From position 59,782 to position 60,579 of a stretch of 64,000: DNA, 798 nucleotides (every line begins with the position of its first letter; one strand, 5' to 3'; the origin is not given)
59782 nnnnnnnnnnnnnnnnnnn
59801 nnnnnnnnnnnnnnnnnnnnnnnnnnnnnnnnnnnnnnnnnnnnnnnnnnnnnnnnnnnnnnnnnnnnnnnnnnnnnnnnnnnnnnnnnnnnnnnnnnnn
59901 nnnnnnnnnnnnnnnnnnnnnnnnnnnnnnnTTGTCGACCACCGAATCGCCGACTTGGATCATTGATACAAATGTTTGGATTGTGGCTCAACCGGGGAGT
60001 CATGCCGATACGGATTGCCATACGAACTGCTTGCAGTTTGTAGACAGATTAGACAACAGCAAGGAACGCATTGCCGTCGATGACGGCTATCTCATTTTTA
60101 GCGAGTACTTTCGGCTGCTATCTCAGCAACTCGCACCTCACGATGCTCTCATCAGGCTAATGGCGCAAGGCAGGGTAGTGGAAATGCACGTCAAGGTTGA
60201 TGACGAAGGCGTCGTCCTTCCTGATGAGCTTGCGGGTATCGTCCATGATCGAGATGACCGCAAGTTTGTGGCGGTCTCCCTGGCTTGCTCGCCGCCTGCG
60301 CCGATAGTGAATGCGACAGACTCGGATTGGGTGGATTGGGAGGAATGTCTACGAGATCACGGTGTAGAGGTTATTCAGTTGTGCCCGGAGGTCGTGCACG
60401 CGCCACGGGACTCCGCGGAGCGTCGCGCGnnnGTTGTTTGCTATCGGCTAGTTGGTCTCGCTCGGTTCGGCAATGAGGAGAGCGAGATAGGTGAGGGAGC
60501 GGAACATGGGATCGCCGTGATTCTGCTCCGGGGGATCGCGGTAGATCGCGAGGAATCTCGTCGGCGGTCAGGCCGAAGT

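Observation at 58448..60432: Low-GC two-gene ABC-ATPase + PIN-nuclease module: candidate uncharacterised anti-phage system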

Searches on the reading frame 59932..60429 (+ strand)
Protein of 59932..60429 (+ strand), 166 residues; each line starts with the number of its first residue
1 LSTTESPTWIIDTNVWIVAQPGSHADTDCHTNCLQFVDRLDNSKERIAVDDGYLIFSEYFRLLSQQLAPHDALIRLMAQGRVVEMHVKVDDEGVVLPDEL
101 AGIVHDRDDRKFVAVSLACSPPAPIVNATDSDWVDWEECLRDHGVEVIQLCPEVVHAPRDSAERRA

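Call 3: search_protein_families(library=pfam, proteins=[window:59932-60429:+], max_evalue=0.1)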
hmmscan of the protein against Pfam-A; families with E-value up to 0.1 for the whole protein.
window:59932-60429:+ (166 aa): 1 family
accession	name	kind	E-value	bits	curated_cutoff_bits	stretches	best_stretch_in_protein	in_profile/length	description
PF16916.11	ZT_dimer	-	0.059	13.8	26.7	1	67-106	20-60/78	Dimerisation domain of Zinc Transporter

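Call 4: search_protein_families(library=padloc, proteins=[window:59932-60429:+], max_evalue=0.1)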
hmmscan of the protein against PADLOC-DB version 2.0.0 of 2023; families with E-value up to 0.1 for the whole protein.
window:59932-60429:+ (166 aa): 1 family
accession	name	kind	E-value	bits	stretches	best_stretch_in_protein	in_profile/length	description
PDLC04147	HEC-03A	-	5.9e-23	79.7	1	10-154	4-154/159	-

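Call 5: search_protein_families(library=ncbifam, proteins=[window:59932-60429:+], max_evalue=0.1)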
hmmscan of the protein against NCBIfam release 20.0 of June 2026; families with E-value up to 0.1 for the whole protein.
window:59932-60429:+ (166 aa): 2 families
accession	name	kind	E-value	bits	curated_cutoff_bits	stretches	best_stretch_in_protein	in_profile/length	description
TIGR00028.1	Mtu_PIN_fam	subfamily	0.052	13.8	73.6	1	10-92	4-85/143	TA system VapC family ribonuclease toxin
NF041880.1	EPS_EpsF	equivalog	0.093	11.2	900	0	67-109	403-445/492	response regulator EpsF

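Call 14: find_homologous_proteins(query=window:59932-60429:+, max_evalue=0.001)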
Query window:59932-60429:+ (166 aa): 118 proteins with E <= 0.001 among 150 candidates.
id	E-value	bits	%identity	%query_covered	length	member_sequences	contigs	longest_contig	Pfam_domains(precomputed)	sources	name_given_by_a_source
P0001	3.5e-95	334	99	90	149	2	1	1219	-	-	-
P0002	4.5e-60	220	62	100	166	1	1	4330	-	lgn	-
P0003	4.2e-57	211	60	100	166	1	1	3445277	-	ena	-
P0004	2.1e-55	205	57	100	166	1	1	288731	-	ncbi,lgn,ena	-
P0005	1.6e-53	199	63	89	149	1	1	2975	-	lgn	-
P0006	2.9e-53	198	56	100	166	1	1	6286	-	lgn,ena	-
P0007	5.2e-52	194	57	100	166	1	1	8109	-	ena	-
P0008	1.6e-51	192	55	100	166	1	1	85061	-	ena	-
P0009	1.4e-49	186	66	81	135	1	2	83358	-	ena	-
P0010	1.8e-45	173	59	88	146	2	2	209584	-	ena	-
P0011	5.4e-44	168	62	80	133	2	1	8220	-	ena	-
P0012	2.9e-39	152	58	75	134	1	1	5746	-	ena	-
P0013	8.7e-39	151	51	98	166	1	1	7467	-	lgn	-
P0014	8.7e-39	151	73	59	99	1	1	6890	-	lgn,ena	-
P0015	4.8e-32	129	52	82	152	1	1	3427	-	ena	-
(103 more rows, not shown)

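Call 18: find_related_loci(query=A1, collection=genome_contigs, flank=6000)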
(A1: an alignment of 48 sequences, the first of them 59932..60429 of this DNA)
Query A1 (166 aa) in genome_contigs; peptide patterns used: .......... (x = any residue, [..] = any of these).
599 stretches matched a pattern (row limit reached: there are more); 538 encode a relative of the query (tblastn E <= 1e-3); the best 80 are kept; 80 distinct loci.
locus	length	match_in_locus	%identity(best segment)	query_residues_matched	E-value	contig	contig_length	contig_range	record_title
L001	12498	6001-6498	57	1-166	9e-61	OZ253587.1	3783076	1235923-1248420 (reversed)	MAG: Chloroflexota bacterium isolate c48e1457-3bc6-4d91-b545-4e17b7aa62c7 genome assembly, chromosome: 1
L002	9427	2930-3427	57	1-166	7e-59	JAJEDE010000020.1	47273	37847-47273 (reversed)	MAG: Chloroflexota bacterium isolate jk18xAbins.55 k141_1260065, whole genome shotgun sequence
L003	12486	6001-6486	39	3-155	1e-25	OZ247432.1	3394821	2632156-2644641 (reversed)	MAG: Dehalococcoidia bacterium isolate 9f0a9a3c-fef9-4240-ab4a-9ab2d70ca0d2 genome assembly, chromosome: 1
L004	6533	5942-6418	39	10-155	8e-25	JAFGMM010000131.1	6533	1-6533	MAG: Anaerolineae bacterium isolate Zod_Metabat.474 k87_4949861, whole genome shotgun sequence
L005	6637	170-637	37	10-153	2e-23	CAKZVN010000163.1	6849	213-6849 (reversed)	MAG: uncultured Litorilinea sp. isolate N1_Bin_METABAT__82_1 genome assembly, contig: c_000002482021, whole genome shotg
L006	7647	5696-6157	38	9-152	4e-22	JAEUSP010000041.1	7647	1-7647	MAG: Chlorobiota bacterium isolate new MAG-306 k141_342057, whole genome shotgun sequence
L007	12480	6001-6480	36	7-155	3e-22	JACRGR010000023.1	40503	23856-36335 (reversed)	MAG: Nitrospinota bacterium isolate NC_groundwater_1756_Pr3_B-0.1um_59_45 SR-2_scaffold_141_807694, whole genome shotgun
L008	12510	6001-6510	31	1-155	1e-21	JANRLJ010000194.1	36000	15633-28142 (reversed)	MAG: bacterium isolate bins.192 k141_4915078, whole genome shotgun sequence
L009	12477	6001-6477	34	10-159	8e-22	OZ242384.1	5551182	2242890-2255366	MAG: Caldilineaceae bacterium isolate ad17eb94-d660-40de-a9f0-e8b0122d13d2 genome assembly, chromosome: 1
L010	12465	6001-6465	38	8-153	1e-21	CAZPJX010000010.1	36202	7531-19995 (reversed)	MAG TPA_asm: uncultured Gemmatimonas sp. isolate binchicken_co235_112 genome assembly, contig: NODE_2750_length_36202_co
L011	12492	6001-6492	38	4-155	2e-21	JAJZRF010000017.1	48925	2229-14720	MAG: Deltaproteobacteria bacterium isolate SKS1.bin79 NODE_1179_length_48925_cov_14.973401, whole genome shotgun sequenc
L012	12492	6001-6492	39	2-155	2e-21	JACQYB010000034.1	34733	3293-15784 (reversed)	MAG: Betaproteobacteria bacterium isolate NC_groundwater_1530_Pr4_S-0.65um_68_11 SR1-18-Sp65_coassembly_scaffold_130296,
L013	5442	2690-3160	36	9-166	3e-21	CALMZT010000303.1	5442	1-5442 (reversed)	MAG TPA_asm: uncultured Chloroflexi bacterium isolate SRR6670123_bin.33_CONCOCT_v1.1_MAG genome assembly, contig: ERZ534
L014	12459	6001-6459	37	10-155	4e-21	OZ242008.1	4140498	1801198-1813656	MAG: Longimicrobiales bacterium isolate 272da3a6-e101-4ee2-9c66-5470dedc8fe0 genome assembly, chromosome: 1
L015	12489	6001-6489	39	8-161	4e-21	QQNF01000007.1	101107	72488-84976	MAG: Verrucomicrobia bacterium isolate V1-33 Ga0133913_10000282, whole genome shotgun sequence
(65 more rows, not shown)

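Call 24: search_solved_structures(query=A1, max_evalue=1, show_alignments=2)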
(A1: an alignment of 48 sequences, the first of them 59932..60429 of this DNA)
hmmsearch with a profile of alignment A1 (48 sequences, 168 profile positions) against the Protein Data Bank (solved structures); distinct sequences matched with E-value up to 1: 2.
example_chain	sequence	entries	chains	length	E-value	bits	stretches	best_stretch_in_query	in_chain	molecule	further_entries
6wvs_A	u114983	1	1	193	0.0067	19.3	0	112-149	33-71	DeNovoTIM15 hyperstable de novo TIM barrel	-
6uei_A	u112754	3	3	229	0.68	12.8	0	83-132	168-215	Zinc finger CCCH-type antiviral protein 1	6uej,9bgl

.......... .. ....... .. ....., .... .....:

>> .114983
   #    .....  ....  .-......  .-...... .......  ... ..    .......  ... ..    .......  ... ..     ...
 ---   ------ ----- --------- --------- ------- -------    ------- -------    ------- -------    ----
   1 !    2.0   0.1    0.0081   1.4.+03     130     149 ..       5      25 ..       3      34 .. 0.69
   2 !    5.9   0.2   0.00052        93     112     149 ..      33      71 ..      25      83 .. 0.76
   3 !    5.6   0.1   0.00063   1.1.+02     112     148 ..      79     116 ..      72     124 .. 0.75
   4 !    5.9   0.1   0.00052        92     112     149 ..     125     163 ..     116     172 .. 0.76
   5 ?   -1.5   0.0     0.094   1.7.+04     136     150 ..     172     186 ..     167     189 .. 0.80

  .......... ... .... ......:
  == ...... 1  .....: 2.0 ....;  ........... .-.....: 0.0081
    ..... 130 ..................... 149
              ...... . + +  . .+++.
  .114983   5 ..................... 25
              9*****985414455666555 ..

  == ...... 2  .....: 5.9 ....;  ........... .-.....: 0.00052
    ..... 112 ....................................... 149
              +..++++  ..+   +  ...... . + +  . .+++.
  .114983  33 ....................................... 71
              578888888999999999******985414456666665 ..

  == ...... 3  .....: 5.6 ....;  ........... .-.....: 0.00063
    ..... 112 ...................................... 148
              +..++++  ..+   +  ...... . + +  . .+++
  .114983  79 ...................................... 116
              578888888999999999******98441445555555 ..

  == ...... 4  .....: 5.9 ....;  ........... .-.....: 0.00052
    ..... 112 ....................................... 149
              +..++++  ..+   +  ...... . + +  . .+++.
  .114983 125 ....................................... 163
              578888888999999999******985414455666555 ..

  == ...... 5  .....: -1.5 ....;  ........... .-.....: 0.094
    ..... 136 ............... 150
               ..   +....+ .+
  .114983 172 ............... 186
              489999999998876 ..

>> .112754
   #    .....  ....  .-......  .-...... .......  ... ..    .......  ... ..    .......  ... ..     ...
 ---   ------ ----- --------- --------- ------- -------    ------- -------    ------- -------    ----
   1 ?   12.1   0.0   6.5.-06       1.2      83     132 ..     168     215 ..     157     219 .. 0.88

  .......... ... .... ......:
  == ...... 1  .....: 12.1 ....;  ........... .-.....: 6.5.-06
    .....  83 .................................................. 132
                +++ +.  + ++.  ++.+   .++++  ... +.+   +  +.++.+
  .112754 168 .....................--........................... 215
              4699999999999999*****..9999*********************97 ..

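Call 25: predict_structure(alignment_id=A1)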
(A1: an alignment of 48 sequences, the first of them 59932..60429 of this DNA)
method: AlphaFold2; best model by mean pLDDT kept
length: 166 residues; sequences in the alignment: 48
mean_pLDDT: 93.2   pTM: 0.88
mean pLDDT of the five models: 93.2, 93.1, 92.6, 92.3, 92.3
residues with pLDDT >= 90: 147; 70-90: 9; 50-70: 7; < 50: 3
segments of 3 or more residues with pLDDT < 50: none
pLDDT, mean of each block of 10 residues (from residue 1): 77 98 94 98 97 97 95 97 97 94 93 98 98 96 98 89 54
secondary structure, 60 per line:
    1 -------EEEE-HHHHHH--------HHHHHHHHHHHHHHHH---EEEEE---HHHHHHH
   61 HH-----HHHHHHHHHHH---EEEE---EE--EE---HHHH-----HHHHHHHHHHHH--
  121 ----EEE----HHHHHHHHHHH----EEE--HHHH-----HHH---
elements in order: E8-11 H13-18 H27-42 E46-50 H54-62 H68-78 E82-85 H98-101 H107-118 E125-127 H132-142 E147-149 H152-155

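Call 28: fold_search(model_id=the predicted structure, library=pdb)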
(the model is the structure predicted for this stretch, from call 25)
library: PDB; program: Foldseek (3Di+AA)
matches with E <= 10: 1089; with E <= 0.001: 2
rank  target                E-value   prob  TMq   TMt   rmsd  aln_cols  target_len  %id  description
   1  7og5_A                5.5e-04  1.00  0.48  0.51   6.1       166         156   14  RNA-free Ribonuclease P from Halorhodospira halophila (released 2021-07-07)
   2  7og5_J                9.2e-04  1.00  0.49  0.48   6.0       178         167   13  RNA-free Ribonuclease P from Halorhodospira halophila (released 2021-07-07)
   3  7vwo_A                1.3e-03  1.00  0.44  0.50   5.7       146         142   18  TA complex from Mycobacterium tuberculosis (released 2022-11-16)
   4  1w8i                  1.9e-03  1.00  0.45  0.48   9.2       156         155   18  The Structure of gene product af1683 from Archaeoglobus fulgidus. (released 2004-11-16)
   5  8kda_E                2.3e-03  1.00  0.50  0.45   8.9       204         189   11  Cryo-EM structure of Hydrogenobacter thermophilus minimal protein-only RNase P (HARP) in complex with pre-tRNAs (released 2024-08-14)
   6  5c0x_J                2.4e-03  0.98  0.42  0.10   6.6       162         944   17  Structure of a 12-subunit nuclear exosome complex bound to structured RNA (released 2015-08-05)
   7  7og5_B                2.9e-03  0.99  0.48  0.51   6.1       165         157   15  RNA-free Ribonuclease P from Halorhodospira halophila (released 2021-07-07)
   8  3iub_B                4.1e-03  0.75  0.31  0.22   9.5       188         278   15  Crystal structure of pantothenate synthetase from Mycobacterium tuberculosis in complex with 5-Methoxy-N-(5-methylpyri (released 2009-10-13)
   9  1ye5_B                6.8e-03  0.98  0.44  0.48   5.8       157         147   14  Crystal structure of hypothetical protein of unknown function from pyrococcus horikoshii OT3 (released 2005-05-17)
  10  5wzf_B                7.3e-03  0.97  0.43  0.52   5.8       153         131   20  Crystal structure of Mycobacterium tuberculosis VapC20 (Rv2549c), Sarcin-Ricin loop cleaving toxin (released 2017-10-25)
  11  8ssf_A                7.7e-03  0.95  0.45  0.43   8.5       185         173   11  Minimal protein-only/RNA-free Ribonuclease P from Hydrogenobacter thermophilus (released 2023-10-18)
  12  4de5_B                7.7e-03  0.77  0.33  0.23   9.6       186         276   15  Pantothenate synthetase in complex with fragment 6 (released 2013-03-06)
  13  3coz_B                9.4e-03  0.60  0.31  0.22   9.2       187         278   13  Crystal Structure of Mycobacterium Tuberculosis Pantothenate Synthetase at 2.0 Ang resolution- in complex with sulphon (released 2008-10-07)
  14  5wz4_A                1.1e-02  0.75  0.32  0.38   7.3       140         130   15  Crystal structure of Mycobacterium tuberculosis VapC20 (Rv2549c), Sarcin-Ricin loop cleaving toxin (released 2017-10-25)
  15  3cov_B                1.1e-02  0.69  0.31  0.22   8.7       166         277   15  Crystal Structure of Mycobacterium Tuberculosis Pantothenate Synthetase at 1.5 Ang resolution- apo form (released 2008-10-07)
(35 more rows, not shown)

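Call 39: search_protein_families(library=padloc, alignment_id=A2, max_evalue=1e-10)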
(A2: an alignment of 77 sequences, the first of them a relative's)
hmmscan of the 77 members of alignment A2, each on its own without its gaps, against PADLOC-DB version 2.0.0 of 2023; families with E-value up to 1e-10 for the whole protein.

A. member 1, L001:1458-2945:+ (496 aa): 3 families
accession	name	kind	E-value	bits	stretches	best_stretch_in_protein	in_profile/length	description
PDLC03631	REase_MTase_IIG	-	7.4e-122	406.2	1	72-476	22-415/1086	Type IIG restriction enzyme-methyltransferase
PDLC03610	REase_MTase_IIG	-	6.8e-51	171.4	1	102-469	44-418/1096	Type IIG restriction enzyme-methyltransferase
PDLC03621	REase_MTase_IIG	-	3.5e-15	53.1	1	354-468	287-391/1024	Type IIG restriction enzyme-methyltransferase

B. families by the number of members that match (of 77 scanned): 128 families (the first 25 are shown)
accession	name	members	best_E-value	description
PDLC00660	HmaB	7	0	DNA-adenine methylase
PDLC00661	HmaB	7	0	DNA-adenine methylase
PDLC00659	HmaA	6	0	SNF2 helicase / DEAD-box helicase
PDLC02620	DrmD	6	4.7e-126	DrmD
PDLC02500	BrxHI|BrxHII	6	4e-98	BrxHI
PDLC02621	DrmD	6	1.2e-95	DrmD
PDLC02504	BrxHI|BrxHII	6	1.9e-92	BrxHII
PDLC02623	DrmD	6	5.7e-63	DrmD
PDLC02572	DrmA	6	3.4e-62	DrmA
PDLC02632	DrmD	6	1.3e-58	DrmD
PDLC02619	DrmD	6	1.8e-51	DrmD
PDLC02633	DrmD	6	3.1e-51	DrmD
PDLC02634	DrmD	6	1.1e-47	DrmD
PDLC02624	DrmD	6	3.8e-42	DrmD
PDLC02840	DpdE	6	1.9e-39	DpdE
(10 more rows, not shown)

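Call 40: search_protein_families(library=padloc, alignment_id=A3, max_evalue=1e-10)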
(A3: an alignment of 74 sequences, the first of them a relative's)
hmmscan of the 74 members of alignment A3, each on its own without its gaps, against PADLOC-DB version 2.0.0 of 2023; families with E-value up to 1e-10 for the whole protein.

A. member 1, L001:8838-9626:- (262 aa): 0 families

B. families by the number of members that match (of 74 scanned): 114 families (the first 25 are shown)
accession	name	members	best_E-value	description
PDLC00662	HmaC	6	0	AAA+ ATPase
PDLC02192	DUF499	6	2.1e-50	-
PDLC00660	HmaB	5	0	DNA-adenine methylase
PDLC00661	HmaB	5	0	DNA-adenine methylase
PDLC03352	MTase_II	5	6.5e-30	Type II methyltransferase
PDLC03233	MTase_II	5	2.6e-29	Type II methyltransferase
PDLC02189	DUF1156_MTase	5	3.2e-24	-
PDLC03314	MTase_II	4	1.1e-14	Type II methyltransferase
PDLC03920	MkoA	2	7.6e-85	-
PDLC03921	MkoA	2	4e-68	-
PDLC04135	mad3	2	2e-31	mads_3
PDLC03044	REase_I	1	0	Type I restriction enzyme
PDLC04175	HEC-01A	1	1.8e-102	-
PDLC03041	REase_I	1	1.1e-101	Type I restriction enzyme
PDLC04061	PD-T4-6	1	2.2e-96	-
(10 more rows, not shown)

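Call 55: find_related_loci(query=A1, collection=viral_contigs, flank=5000)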
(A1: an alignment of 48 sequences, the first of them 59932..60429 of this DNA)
Query A1 (166 aa) in viral_contigs; peptide patterns used: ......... (x = any residue, [..] = any of these).
28 stretches matched a pattern; 2 encode a relative of the query (tblastn E <= 1e-3); 2 distinct loci.
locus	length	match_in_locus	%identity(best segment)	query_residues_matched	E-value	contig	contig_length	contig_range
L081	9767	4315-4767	35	10-151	1e-17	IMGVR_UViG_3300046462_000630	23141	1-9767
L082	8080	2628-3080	29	10-147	1e-9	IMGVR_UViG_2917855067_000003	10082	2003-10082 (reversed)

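Call 56: find_encoding_contigs(protein=P0001, flank=3000, max_places=3)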
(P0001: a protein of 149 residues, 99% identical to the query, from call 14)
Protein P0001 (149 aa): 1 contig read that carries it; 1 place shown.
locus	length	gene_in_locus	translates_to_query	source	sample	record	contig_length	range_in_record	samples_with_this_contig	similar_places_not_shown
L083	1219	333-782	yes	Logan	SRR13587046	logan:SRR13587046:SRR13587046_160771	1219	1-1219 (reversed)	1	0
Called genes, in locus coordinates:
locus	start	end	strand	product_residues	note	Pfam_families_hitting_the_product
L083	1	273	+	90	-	?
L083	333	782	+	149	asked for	-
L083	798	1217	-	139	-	?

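Call 82: find_encoding_contigs(protein=P0003, flank=5000, max_places=1)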
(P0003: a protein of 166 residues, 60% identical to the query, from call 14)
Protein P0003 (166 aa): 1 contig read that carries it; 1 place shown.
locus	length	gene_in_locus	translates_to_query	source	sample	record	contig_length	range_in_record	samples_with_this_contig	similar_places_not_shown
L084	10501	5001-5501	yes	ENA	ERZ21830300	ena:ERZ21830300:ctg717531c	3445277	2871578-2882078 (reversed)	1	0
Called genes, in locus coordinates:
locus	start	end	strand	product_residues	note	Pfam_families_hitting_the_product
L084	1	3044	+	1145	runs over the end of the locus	PF18135:Type_ISP_C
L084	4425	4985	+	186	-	PF13175:AAA_15, PF13304:AAA_21, PF12476:DUF3696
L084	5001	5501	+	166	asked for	-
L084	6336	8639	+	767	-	PF00330:Aconitase, PF00694:Aconitase_C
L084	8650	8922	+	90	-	-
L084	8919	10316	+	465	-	PF00890:FAD_binding_2 (weak), PF01134:GIDA (faint), PF01262:AlaDh_PNT_C (faint), PF07992:Pyr_redox_2, PF12831:FAD_oxidored, PF13738:Pyr_redox_3 (weak), PF00070:Pyr_redox, PF02852:Pyr_redox_dim, +3 more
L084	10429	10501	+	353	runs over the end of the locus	PF00579:tRNA-synt_1b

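Call 83: find_encoding_contigs(protein=P0004, flank=5000, max_places=1)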
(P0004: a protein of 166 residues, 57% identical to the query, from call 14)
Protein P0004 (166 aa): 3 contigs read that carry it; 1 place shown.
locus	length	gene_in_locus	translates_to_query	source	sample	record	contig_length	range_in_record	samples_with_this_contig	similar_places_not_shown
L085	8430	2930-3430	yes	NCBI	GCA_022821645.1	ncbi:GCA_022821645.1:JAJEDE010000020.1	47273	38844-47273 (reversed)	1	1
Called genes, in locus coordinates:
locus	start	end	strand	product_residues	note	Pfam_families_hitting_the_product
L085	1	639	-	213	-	?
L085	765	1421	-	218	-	-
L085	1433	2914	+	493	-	PF02463:SMC_N (faint), PF13304:AAA_21 (weak), PF13175:AAA_15, PF13304:AAA_21, PF12476:DUF3696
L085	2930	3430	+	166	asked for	-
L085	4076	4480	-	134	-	PF01850:PIN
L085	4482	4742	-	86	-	PF02604:PhdYeFM_antitox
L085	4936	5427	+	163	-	PF01967:MoaC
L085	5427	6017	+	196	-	-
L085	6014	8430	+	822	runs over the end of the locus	PF00521:DNA_topoisoIV, PF03989:DNA_gyraseA_C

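Call 84: find_encoding_contigs(protein=P0008, flank=5000, max_places=1)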
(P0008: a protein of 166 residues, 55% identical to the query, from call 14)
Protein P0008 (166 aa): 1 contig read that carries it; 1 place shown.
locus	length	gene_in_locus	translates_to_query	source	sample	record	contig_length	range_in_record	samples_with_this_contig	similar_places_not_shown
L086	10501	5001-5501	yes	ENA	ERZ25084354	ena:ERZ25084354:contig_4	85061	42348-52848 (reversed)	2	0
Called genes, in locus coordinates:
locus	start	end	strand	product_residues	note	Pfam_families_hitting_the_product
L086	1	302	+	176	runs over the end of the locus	PF13560:HTH_31, PF01381:HTH_3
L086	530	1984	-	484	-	-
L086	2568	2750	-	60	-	-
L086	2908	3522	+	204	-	-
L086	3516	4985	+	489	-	PF02463:SMC_N (faint), PF13476:AAA_23 (faint), PF13304:AAA_21, PF13175:AAA_15, PF12476:DUF3696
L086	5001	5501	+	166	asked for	-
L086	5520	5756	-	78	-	-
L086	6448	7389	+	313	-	PF01548:DEDD_Tnp_IS110, PF02371:Transposase_20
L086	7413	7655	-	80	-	-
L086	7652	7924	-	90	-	-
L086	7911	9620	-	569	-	-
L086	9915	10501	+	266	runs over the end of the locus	PF08450:SGL (faint), PF24684:Vgb_lyase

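Call 85: find_encoding_contigs(protein=P0007, flank=5000, max_places=1)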
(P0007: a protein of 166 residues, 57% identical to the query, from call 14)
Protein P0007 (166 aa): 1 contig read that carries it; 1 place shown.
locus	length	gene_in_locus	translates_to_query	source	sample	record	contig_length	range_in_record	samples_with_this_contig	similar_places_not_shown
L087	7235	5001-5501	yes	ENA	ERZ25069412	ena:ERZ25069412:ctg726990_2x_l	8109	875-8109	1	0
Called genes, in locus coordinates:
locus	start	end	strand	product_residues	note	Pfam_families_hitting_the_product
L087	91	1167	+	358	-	-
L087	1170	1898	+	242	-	PF03372:Exo_endo_phos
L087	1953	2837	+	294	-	PF03372:Exo_endo_phos (weak)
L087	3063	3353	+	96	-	-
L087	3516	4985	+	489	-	PF02463:SMC_N (faint), PF13304:AAA_21, PF13175:AAA_15, PF12476:DUF3696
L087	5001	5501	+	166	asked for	-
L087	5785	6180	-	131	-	PF00903:Glyoxalase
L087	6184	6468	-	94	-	PF12840:HTH_20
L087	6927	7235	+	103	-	?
